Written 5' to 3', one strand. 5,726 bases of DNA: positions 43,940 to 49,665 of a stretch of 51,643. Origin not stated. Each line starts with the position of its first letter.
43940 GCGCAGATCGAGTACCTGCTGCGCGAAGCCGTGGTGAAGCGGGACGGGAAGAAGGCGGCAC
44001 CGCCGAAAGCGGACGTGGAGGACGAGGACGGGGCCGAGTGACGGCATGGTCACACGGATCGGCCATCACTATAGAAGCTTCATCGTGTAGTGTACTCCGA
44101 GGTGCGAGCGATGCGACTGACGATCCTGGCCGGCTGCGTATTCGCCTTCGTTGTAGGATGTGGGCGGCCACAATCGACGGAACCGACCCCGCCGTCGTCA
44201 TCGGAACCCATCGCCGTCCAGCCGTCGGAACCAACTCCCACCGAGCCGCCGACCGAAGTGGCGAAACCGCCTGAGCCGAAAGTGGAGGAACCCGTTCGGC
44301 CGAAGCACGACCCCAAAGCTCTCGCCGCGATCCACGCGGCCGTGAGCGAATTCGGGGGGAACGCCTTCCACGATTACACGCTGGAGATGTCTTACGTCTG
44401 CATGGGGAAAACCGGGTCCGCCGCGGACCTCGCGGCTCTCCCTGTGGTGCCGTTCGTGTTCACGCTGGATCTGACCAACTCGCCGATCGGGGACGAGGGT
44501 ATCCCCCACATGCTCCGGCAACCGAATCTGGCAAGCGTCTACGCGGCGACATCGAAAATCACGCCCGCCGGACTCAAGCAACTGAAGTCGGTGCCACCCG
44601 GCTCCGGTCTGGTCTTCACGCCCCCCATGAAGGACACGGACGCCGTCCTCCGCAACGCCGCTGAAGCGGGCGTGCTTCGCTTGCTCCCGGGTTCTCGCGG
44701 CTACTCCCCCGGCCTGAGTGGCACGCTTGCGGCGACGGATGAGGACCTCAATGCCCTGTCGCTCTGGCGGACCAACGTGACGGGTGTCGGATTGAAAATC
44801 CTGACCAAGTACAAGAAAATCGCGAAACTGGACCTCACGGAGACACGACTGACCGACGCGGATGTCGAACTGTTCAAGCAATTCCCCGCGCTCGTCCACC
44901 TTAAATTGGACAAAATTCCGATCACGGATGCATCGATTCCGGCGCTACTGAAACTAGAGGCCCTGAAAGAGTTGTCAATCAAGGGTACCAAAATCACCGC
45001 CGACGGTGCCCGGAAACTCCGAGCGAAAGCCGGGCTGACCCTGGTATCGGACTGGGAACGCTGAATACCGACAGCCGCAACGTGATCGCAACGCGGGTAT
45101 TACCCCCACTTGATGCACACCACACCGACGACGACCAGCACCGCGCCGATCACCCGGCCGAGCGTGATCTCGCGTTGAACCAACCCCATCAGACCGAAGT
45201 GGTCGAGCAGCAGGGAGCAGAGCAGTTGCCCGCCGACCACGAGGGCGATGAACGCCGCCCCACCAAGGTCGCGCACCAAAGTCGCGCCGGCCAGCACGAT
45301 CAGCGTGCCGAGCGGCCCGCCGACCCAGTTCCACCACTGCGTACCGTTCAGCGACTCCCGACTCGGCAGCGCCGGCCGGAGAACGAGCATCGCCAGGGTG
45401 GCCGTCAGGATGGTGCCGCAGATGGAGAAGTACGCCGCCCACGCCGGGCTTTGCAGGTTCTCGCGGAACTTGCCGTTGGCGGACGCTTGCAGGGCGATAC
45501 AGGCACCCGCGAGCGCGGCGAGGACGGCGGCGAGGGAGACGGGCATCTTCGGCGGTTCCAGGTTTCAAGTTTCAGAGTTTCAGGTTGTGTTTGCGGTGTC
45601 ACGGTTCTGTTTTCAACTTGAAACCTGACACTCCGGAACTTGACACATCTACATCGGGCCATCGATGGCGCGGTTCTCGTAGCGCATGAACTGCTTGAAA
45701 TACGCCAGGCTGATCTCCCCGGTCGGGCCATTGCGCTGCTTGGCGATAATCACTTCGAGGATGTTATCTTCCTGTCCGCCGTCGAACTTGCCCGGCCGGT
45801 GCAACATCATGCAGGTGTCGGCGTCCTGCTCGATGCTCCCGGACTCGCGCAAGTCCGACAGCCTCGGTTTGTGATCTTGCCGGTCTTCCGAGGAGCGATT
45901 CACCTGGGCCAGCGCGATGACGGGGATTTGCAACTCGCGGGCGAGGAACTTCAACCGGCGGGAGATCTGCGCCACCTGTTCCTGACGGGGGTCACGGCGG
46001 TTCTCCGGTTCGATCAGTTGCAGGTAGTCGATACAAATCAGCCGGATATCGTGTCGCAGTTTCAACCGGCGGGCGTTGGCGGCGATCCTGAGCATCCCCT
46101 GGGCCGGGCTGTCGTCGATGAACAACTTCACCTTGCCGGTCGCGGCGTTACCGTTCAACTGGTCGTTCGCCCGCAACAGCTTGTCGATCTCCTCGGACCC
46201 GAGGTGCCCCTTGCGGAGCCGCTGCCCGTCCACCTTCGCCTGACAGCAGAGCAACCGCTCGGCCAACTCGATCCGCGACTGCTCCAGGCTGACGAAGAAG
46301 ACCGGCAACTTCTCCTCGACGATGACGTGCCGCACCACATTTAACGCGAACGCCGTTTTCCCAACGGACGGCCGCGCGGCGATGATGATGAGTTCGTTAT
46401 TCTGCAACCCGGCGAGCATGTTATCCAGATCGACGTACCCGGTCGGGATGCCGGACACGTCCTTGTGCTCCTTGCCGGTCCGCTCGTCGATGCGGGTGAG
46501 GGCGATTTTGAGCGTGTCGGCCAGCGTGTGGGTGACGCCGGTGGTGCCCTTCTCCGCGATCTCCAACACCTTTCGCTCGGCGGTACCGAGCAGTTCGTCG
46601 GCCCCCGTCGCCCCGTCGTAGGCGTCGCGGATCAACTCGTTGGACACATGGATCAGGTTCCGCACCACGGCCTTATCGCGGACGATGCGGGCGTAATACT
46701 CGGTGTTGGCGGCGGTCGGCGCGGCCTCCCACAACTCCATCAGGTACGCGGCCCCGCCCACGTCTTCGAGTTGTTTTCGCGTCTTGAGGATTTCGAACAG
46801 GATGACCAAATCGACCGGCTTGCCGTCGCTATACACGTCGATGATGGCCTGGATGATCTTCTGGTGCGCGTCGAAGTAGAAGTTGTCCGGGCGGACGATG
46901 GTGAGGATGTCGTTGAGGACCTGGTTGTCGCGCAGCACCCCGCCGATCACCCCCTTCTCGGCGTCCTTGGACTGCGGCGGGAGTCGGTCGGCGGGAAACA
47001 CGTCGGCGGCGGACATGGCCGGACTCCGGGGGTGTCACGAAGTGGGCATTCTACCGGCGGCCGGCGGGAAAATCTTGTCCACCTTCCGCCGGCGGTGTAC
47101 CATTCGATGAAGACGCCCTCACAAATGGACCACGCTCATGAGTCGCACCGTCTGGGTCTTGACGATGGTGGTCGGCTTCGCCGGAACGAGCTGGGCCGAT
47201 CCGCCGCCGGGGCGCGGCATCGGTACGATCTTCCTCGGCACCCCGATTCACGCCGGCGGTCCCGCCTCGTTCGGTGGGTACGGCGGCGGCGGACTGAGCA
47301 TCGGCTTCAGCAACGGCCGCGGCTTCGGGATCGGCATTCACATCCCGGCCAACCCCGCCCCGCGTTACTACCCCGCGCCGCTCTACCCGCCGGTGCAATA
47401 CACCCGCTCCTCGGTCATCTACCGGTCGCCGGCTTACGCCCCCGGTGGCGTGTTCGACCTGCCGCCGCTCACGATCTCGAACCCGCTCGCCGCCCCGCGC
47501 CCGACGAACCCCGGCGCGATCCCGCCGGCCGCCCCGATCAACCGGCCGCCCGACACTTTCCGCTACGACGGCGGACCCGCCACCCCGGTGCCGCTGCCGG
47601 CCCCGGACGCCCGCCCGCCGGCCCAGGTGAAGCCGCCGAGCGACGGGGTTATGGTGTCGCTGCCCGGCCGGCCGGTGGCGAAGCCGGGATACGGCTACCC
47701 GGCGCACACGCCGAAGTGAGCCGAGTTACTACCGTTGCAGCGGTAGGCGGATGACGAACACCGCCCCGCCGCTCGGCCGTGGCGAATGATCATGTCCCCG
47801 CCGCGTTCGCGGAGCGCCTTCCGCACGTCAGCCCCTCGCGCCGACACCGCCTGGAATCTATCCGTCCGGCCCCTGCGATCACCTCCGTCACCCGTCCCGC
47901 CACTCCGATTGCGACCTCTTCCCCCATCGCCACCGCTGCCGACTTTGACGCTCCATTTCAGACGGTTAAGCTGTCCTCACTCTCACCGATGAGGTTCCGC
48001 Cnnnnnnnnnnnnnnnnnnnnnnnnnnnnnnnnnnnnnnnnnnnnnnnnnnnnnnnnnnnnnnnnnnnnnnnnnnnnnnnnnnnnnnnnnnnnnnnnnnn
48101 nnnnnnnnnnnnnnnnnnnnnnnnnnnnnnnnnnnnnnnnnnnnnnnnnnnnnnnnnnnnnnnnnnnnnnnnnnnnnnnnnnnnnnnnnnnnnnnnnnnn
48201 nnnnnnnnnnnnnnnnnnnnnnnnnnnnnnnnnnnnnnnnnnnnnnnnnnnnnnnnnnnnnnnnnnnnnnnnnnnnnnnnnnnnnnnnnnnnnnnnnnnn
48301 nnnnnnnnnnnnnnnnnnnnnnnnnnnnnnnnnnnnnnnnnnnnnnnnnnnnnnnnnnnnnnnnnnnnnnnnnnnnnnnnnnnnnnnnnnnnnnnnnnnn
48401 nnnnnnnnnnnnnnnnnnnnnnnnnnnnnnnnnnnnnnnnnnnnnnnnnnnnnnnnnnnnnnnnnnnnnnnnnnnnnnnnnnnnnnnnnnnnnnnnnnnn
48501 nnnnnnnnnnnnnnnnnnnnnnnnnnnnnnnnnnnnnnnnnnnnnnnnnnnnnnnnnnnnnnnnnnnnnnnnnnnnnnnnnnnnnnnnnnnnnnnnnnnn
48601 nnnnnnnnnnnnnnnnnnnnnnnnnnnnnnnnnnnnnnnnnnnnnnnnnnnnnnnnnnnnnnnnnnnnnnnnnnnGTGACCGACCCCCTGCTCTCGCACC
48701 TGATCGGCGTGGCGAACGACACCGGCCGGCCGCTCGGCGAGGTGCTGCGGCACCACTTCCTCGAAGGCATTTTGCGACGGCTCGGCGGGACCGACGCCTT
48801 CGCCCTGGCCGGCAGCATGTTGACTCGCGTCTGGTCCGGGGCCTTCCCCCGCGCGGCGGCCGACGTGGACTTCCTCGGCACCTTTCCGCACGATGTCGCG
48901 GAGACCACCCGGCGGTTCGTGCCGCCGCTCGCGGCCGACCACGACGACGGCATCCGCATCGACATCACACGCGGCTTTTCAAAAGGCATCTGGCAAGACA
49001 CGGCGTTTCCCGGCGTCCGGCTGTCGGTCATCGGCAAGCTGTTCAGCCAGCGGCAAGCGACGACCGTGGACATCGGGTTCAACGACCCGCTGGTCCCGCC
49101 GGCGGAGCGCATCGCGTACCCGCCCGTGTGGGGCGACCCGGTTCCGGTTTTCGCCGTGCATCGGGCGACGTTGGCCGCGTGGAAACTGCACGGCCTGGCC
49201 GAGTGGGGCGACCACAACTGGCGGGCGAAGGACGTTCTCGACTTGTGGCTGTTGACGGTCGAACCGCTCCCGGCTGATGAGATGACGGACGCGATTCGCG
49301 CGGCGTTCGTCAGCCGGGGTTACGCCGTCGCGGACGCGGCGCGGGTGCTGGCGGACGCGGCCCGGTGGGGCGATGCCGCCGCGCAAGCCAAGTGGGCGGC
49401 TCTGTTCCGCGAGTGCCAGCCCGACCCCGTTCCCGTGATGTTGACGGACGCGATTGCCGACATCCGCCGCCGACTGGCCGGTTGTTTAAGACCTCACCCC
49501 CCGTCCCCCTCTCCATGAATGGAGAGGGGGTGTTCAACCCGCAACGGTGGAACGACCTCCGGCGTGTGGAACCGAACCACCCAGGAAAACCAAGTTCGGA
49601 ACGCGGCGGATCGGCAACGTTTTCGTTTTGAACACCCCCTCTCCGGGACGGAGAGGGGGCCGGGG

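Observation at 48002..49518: AbiEii/MenT-like nucleotidyltransferase coupled to a non-canonical two-lobed (2H-phosphoesterase-like) partner instead of an AbiEi regulator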

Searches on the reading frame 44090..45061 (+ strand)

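Call 28: search_protein_families(library=pfam, proteins=[window:44090-45061:+], max_evalue=0.01)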
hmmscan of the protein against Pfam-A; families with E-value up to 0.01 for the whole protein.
window:44090-45061:+ (324 aa): 3 families
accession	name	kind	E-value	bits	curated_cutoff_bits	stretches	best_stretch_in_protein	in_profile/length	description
PF13855.12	LRR_8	-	9.9e-08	32.1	27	2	244-302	3-61/61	Leucine rich repeat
PF13516.12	LRR_6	-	0.00014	22.1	23.4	0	125-138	7-20/24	Leucine Rich repeat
PF12799.13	LRR_4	-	0.00053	20.6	27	0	246-281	5-39/44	Leucine Rich repeats (2 copies)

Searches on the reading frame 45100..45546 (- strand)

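Call 28: search_protein_families(library=pfam, proteins=[window:45100-45546:-], max_evalue=0.01)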
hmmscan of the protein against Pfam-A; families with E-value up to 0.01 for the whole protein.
window:45100-45546:- (148 aa): 1 family
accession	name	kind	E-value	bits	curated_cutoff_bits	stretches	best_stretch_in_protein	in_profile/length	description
PF04657.19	DMT_YdcZ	-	1.2e-34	119.9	24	1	6-143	2-139/140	Putative inner membrane exporter, YdcZ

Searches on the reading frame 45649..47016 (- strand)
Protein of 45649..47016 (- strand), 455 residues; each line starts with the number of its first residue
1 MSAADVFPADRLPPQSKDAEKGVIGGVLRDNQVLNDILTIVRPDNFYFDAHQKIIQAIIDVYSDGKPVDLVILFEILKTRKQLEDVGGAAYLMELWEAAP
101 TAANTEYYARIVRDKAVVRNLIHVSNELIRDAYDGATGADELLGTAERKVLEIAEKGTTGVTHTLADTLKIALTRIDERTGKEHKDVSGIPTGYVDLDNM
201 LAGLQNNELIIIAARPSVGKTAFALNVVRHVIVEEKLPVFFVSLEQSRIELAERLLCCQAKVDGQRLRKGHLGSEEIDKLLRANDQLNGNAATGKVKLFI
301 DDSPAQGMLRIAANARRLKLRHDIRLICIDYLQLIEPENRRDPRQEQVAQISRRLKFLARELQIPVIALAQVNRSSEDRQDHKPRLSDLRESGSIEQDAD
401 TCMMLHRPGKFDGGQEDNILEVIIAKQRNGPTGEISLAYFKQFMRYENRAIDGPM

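Call 28: search_protein_families(library=pfam, proteins=[window:45649-47016:-], max_evalue=0.01)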
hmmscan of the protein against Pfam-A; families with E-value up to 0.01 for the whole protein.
window:45649-47016:- (455 aa): 4 families
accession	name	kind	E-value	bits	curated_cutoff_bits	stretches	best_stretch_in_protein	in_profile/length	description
PF03796.21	DnaB_C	-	1.1e-92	310.5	27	1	189-448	1-255/255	DnaB-like helicase C terminal domain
PF00772.26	DnaB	-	3.1e-31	107.9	23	1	13-114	2-103/103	DnaB-like helicase N terminal domain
PF13481.12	AAA_25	-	1.5e-10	41.5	27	1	205-375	31-193/195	AAA domain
PF06745.19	ATPase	-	0.00023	21.1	26.6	1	190-255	1-67/231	KaiC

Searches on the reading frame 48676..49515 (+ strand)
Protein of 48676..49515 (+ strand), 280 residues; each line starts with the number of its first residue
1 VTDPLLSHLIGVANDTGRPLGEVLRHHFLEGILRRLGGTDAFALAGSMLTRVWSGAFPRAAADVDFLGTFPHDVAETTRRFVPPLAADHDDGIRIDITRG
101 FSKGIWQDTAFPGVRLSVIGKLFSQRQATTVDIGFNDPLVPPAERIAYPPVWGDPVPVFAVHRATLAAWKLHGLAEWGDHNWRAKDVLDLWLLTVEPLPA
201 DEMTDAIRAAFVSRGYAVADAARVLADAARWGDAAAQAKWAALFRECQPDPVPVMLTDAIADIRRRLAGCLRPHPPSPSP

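Call 3: search_protein_families(library=pfam, proteins=[window:48676-49515:+], max_evalue=1)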
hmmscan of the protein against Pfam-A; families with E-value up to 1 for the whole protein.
window:48676-49515:+ (280 aa): 1 family
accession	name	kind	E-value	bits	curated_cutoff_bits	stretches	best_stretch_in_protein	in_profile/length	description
PF08843.17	AbiEii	-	1.2e-21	78.2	22.5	1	28-252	2-228/238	Nucleotidyl transferase AbiEii toxin, Type IV TA system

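Call 4: search_protein_families(library=padloc, proteins=[window:48676-49515:+], max_evalue=1)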
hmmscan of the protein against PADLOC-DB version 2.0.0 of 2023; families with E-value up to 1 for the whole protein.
window:48676-49515:+ (280 aa): 11 families
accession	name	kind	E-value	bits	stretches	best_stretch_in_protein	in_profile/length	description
PDLC02319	AbiEii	-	1.2e-52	177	1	33-273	6-234/241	AbiEii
PDLC02288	AbiEii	-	5.5e-34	115.4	1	9-268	17-272/294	AbiEii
PDLC02312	AbiEii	-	5.7e-28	95.8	1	21-267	28-278/299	AbiEii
PDLC02291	AbiEii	-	2.5e-18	64.4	1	11-237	25-241/310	AbiEii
PDLC02300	AbiEii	-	4e-12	44.2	1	39-231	38-228/259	AbiEii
PDLC02308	AbiEii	-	1.1e-10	39.6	1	29-197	15-191/279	AbiEii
PDLC02309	AbiEii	-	1.2e-09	35.8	1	40-216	93-268/410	AbiEii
PDLC02301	AbiEii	-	8e-05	20.4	1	167-265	191-283/291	AbiEii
PDLC02295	AbiEii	-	0.00055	17.3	1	155-214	155-212/261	AbiEii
PDLC02326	AbiEii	-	0.00074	17.5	1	9-121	11-124/133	AbiEii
PDLC02310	AbiEii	-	0.0043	14.5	1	46-210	46-207/265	AbiEii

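Call 5: search_protein_families(library=ncbifam, proteins=[window:48676-49515:+], max_evalue=1)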
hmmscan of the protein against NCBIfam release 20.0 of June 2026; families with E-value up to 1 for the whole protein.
window:48676-49515:+ (280 aa): 0 families

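Call 7: search_solved_structures(query=window:48676-49515:+, max_evalue=1, show_alignments=2)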
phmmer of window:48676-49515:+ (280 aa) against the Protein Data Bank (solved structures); distinct sequences matched with E-value up to 1: 1.
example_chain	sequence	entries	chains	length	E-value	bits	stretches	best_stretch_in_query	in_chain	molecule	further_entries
9hlo_B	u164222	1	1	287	9.6e-10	41.3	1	12-195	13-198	Abortive infection protein AbiGII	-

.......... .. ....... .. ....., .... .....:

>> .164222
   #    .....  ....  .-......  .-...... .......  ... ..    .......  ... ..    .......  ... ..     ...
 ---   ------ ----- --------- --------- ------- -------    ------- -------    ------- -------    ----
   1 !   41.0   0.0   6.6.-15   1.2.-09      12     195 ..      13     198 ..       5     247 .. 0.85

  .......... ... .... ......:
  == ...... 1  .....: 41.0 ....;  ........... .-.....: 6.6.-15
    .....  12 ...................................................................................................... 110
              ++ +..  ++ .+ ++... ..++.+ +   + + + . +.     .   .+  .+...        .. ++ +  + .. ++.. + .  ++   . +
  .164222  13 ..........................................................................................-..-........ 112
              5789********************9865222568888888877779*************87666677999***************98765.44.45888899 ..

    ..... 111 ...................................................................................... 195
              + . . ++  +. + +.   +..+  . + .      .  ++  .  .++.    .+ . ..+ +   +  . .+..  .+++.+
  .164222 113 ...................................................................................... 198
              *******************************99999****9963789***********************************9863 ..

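Call 66: search_solved_structures(query=A4, max_evalue=0.01, show_alignments=3)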
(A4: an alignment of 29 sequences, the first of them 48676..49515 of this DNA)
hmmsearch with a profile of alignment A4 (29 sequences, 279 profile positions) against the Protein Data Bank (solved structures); distinct sequences matched with E-value up to 0.01: 1.
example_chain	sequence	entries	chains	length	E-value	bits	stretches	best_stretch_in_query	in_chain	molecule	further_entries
9hlo_B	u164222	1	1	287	2.4e-33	118.7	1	7-271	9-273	Abortive infection protein AbiGII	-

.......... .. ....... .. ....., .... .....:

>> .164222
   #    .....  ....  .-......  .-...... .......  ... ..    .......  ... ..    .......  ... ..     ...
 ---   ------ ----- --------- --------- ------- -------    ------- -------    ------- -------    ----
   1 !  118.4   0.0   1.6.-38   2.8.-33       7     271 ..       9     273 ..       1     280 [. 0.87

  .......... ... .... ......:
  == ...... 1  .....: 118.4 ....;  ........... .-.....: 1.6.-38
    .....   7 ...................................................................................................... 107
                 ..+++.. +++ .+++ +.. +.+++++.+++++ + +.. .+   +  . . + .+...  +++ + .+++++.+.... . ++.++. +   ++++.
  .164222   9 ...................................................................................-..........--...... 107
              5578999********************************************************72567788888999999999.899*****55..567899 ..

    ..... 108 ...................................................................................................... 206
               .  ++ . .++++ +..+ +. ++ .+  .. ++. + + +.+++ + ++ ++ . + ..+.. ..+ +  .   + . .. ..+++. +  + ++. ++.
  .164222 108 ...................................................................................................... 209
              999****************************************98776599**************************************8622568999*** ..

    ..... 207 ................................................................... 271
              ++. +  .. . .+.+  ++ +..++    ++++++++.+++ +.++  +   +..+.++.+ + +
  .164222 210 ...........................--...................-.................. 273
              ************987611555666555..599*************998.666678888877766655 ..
